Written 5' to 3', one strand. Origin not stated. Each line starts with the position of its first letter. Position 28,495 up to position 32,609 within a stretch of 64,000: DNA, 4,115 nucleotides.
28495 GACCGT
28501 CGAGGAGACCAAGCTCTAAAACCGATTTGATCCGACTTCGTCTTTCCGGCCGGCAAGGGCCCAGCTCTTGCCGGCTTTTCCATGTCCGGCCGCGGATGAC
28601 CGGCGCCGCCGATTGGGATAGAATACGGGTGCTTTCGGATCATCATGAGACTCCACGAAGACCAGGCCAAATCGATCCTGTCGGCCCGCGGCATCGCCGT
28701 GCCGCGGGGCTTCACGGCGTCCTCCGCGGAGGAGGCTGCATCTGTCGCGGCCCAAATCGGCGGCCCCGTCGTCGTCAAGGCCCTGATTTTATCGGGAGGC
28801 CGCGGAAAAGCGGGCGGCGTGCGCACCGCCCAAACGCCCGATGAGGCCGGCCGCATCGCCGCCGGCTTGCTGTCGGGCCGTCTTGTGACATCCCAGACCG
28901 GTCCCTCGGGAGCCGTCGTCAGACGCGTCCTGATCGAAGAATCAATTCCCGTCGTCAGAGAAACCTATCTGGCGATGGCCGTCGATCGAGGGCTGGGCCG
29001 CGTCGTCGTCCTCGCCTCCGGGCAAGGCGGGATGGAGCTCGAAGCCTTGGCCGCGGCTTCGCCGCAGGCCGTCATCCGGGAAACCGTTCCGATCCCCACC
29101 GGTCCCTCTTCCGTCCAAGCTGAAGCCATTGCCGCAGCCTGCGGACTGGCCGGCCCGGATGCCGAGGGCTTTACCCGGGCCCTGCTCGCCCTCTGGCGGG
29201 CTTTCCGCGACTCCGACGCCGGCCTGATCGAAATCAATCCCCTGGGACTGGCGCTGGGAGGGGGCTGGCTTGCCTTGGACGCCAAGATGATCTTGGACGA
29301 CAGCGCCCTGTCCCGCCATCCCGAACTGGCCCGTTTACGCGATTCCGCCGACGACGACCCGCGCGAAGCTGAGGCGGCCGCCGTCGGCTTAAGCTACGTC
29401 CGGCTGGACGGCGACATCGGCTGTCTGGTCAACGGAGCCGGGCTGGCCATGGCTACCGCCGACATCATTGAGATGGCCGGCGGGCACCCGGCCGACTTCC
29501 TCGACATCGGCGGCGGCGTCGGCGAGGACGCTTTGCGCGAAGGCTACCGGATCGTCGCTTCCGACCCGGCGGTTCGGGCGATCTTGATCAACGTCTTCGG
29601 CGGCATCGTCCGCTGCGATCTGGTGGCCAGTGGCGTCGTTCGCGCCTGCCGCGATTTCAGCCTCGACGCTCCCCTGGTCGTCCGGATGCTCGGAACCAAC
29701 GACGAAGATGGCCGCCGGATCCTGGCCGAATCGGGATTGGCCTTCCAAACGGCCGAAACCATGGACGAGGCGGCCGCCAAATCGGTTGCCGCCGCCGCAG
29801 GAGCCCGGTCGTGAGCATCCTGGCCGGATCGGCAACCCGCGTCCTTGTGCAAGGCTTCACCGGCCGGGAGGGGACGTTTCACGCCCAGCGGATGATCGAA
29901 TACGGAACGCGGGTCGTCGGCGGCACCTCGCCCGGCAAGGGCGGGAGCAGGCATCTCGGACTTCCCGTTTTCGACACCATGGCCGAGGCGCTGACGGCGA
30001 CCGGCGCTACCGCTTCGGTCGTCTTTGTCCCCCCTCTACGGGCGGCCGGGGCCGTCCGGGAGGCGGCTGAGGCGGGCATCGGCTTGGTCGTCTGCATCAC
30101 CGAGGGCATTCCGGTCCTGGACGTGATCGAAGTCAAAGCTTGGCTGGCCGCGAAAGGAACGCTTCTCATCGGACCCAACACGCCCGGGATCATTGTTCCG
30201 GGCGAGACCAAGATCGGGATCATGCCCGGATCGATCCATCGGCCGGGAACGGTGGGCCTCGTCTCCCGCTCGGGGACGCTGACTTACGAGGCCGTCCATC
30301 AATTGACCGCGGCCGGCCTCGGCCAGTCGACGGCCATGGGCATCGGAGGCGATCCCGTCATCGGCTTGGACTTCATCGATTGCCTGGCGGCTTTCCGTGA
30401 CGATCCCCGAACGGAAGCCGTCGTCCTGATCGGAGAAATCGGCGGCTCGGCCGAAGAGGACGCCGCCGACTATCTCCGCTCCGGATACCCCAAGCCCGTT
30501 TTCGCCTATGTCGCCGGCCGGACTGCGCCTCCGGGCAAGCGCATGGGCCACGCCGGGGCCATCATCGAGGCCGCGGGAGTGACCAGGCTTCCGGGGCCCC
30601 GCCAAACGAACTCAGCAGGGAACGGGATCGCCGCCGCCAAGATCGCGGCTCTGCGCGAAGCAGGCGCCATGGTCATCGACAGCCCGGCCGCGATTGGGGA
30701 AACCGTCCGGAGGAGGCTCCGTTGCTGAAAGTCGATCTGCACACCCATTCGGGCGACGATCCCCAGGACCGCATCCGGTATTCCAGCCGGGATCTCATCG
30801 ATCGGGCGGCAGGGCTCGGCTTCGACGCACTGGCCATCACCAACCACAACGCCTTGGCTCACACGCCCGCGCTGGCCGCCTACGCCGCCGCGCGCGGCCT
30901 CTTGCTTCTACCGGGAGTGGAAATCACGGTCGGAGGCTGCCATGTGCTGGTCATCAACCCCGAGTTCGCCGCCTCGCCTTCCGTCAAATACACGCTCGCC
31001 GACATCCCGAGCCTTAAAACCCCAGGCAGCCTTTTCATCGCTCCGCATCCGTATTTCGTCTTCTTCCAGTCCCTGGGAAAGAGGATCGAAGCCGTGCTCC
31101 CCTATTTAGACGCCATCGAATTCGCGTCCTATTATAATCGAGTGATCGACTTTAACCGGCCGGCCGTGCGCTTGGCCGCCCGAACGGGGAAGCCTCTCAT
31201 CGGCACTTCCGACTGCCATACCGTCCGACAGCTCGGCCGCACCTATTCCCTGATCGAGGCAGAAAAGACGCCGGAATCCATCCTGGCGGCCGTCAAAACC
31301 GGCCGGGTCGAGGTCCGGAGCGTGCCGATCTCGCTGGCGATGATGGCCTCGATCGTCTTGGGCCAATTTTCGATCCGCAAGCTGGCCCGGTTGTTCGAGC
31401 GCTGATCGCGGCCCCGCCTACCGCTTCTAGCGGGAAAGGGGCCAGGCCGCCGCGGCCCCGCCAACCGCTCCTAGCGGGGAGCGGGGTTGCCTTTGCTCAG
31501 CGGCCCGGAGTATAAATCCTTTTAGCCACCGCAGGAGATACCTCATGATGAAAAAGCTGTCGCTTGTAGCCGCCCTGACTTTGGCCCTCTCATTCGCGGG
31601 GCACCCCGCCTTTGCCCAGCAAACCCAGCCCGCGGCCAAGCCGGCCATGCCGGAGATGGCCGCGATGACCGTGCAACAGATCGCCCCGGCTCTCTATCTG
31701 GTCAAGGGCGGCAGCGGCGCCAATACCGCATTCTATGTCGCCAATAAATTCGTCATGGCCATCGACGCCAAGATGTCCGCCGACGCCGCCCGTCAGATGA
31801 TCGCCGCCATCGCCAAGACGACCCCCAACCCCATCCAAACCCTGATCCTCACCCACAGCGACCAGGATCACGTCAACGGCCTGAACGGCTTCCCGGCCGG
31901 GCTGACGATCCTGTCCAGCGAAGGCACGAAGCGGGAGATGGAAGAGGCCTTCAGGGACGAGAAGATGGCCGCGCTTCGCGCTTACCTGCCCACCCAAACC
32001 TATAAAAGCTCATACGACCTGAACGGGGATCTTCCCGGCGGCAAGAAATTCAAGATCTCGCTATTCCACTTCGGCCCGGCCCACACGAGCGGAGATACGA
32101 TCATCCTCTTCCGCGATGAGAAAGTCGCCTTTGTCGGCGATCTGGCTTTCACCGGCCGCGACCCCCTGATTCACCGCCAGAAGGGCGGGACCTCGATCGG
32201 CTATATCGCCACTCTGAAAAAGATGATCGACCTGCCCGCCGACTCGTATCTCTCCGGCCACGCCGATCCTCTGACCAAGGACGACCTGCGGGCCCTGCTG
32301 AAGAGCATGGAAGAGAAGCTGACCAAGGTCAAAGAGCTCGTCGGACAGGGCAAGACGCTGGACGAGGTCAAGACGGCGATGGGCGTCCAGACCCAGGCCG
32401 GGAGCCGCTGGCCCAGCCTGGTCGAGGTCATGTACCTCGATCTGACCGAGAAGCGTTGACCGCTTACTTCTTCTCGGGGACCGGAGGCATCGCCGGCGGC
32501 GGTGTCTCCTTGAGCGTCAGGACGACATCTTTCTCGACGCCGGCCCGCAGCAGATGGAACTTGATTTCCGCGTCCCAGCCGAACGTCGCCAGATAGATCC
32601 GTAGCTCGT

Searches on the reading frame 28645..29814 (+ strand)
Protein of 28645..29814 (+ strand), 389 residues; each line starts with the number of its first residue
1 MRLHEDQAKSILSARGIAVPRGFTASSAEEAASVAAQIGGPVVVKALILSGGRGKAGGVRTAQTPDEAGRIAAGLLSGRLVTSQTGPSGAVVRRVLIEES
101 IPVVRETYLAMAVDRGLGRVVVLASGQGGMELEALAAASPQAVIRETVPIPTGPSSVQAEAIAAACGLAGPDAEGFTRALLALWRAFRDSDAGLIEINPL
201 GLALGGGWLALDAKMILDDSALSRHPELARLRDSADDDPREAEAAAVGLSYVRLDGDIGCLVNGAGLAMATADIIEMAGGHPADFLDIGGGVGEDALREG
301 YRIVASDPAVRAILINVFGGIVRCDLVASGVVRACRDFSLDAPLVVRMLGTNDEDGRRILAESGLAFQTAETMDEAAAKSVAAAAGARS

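Call 84: search_protein_families(library=pfam, proteins=[window:28645-29814:+], max_evalue=0.0001)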
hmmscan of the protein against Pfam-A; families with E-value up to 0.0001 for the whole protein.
window:28645-29814:+ (389 aa): 5 families
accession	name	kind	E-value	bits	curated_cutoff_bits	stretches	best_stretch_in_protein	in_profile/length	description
PF08442.15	ATP-grasp_2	-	9.4e-58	195.6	29.5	1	2-200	1-200/202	ATP-grasp domain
PF00549.24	Ligase_CoA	-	6.6e-27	94.6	24.5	1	261-381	1-128/128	CoA-ligase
PF13549.11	ATP-grasp_5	-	4.6e-14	52.7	27.6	1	3-215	10-219/221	ATP-grasp domain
PF24948.1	Citrate_synth_N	-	2.4e-06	27.5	83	1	41-221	53-224/232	ATP-citrate synthase ATP-grasp domain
PF02786.22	CPSase_L_D2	-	5.3e-05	23.3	19.8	1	7-70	4-65/211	Carbamoyl-phosphate synthase L chain, ATP binding domain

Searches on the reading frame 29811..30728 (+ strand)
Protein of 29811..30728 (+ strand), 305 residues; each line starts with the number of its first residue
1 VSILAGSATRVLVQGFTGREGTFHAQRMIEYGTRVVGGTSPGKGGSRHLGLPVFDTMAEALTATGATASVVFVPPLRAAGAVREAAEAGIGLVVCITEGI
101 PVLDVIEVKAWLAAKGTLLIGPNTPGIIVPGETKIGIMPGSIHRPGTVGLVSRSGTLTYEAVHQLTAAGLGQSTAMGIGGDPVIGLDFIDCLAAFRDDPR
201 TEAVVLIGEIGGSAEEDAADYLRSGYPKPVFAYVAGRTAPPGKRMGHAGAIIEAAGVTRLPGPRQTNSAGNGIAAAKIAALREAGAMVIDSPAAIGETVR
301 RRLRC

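Call 84: search_protein_families(library=pfam, proteins=[window:29811-30728:+], max_evalue=0.0001)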
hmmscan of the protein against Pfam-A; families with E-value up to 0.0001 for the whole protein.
window:29811-30728:+ (305 aa): 3 families
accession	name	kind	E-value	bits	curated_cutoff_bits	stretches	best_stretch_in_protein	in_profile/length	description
PF02629.25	CoA_binding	-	3.8e-26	92.1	22.3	1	8-99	3-97/97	CoA binding domain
PF00549.24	Ligase_CoA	-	2.1e-20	73.6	24.5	1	151-255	1-111/128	CoA-ligase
PF13607.11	Succ_CoA_lig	-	1.6e-10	41.3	27.4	1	145-251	1-106/138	Succinyl-CoA ligase like flavodoxin domain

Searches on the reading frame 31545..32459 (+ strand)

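Call 84: search_protein_families(library=pfam, proteins=[window:31545-32459:+], max_evalue=0.0001)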
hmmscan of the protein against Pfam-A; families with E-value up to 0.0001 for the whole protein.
window:31545-32459:+ (304 aa): 1 family
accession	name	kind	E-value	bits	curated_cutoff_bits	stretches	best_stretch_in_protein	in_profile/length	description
PF00753.33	Lactamase_B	-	2.1e-17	64.1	22.7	1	58-239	5-196/196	Metallo-beta-lactamase superfamily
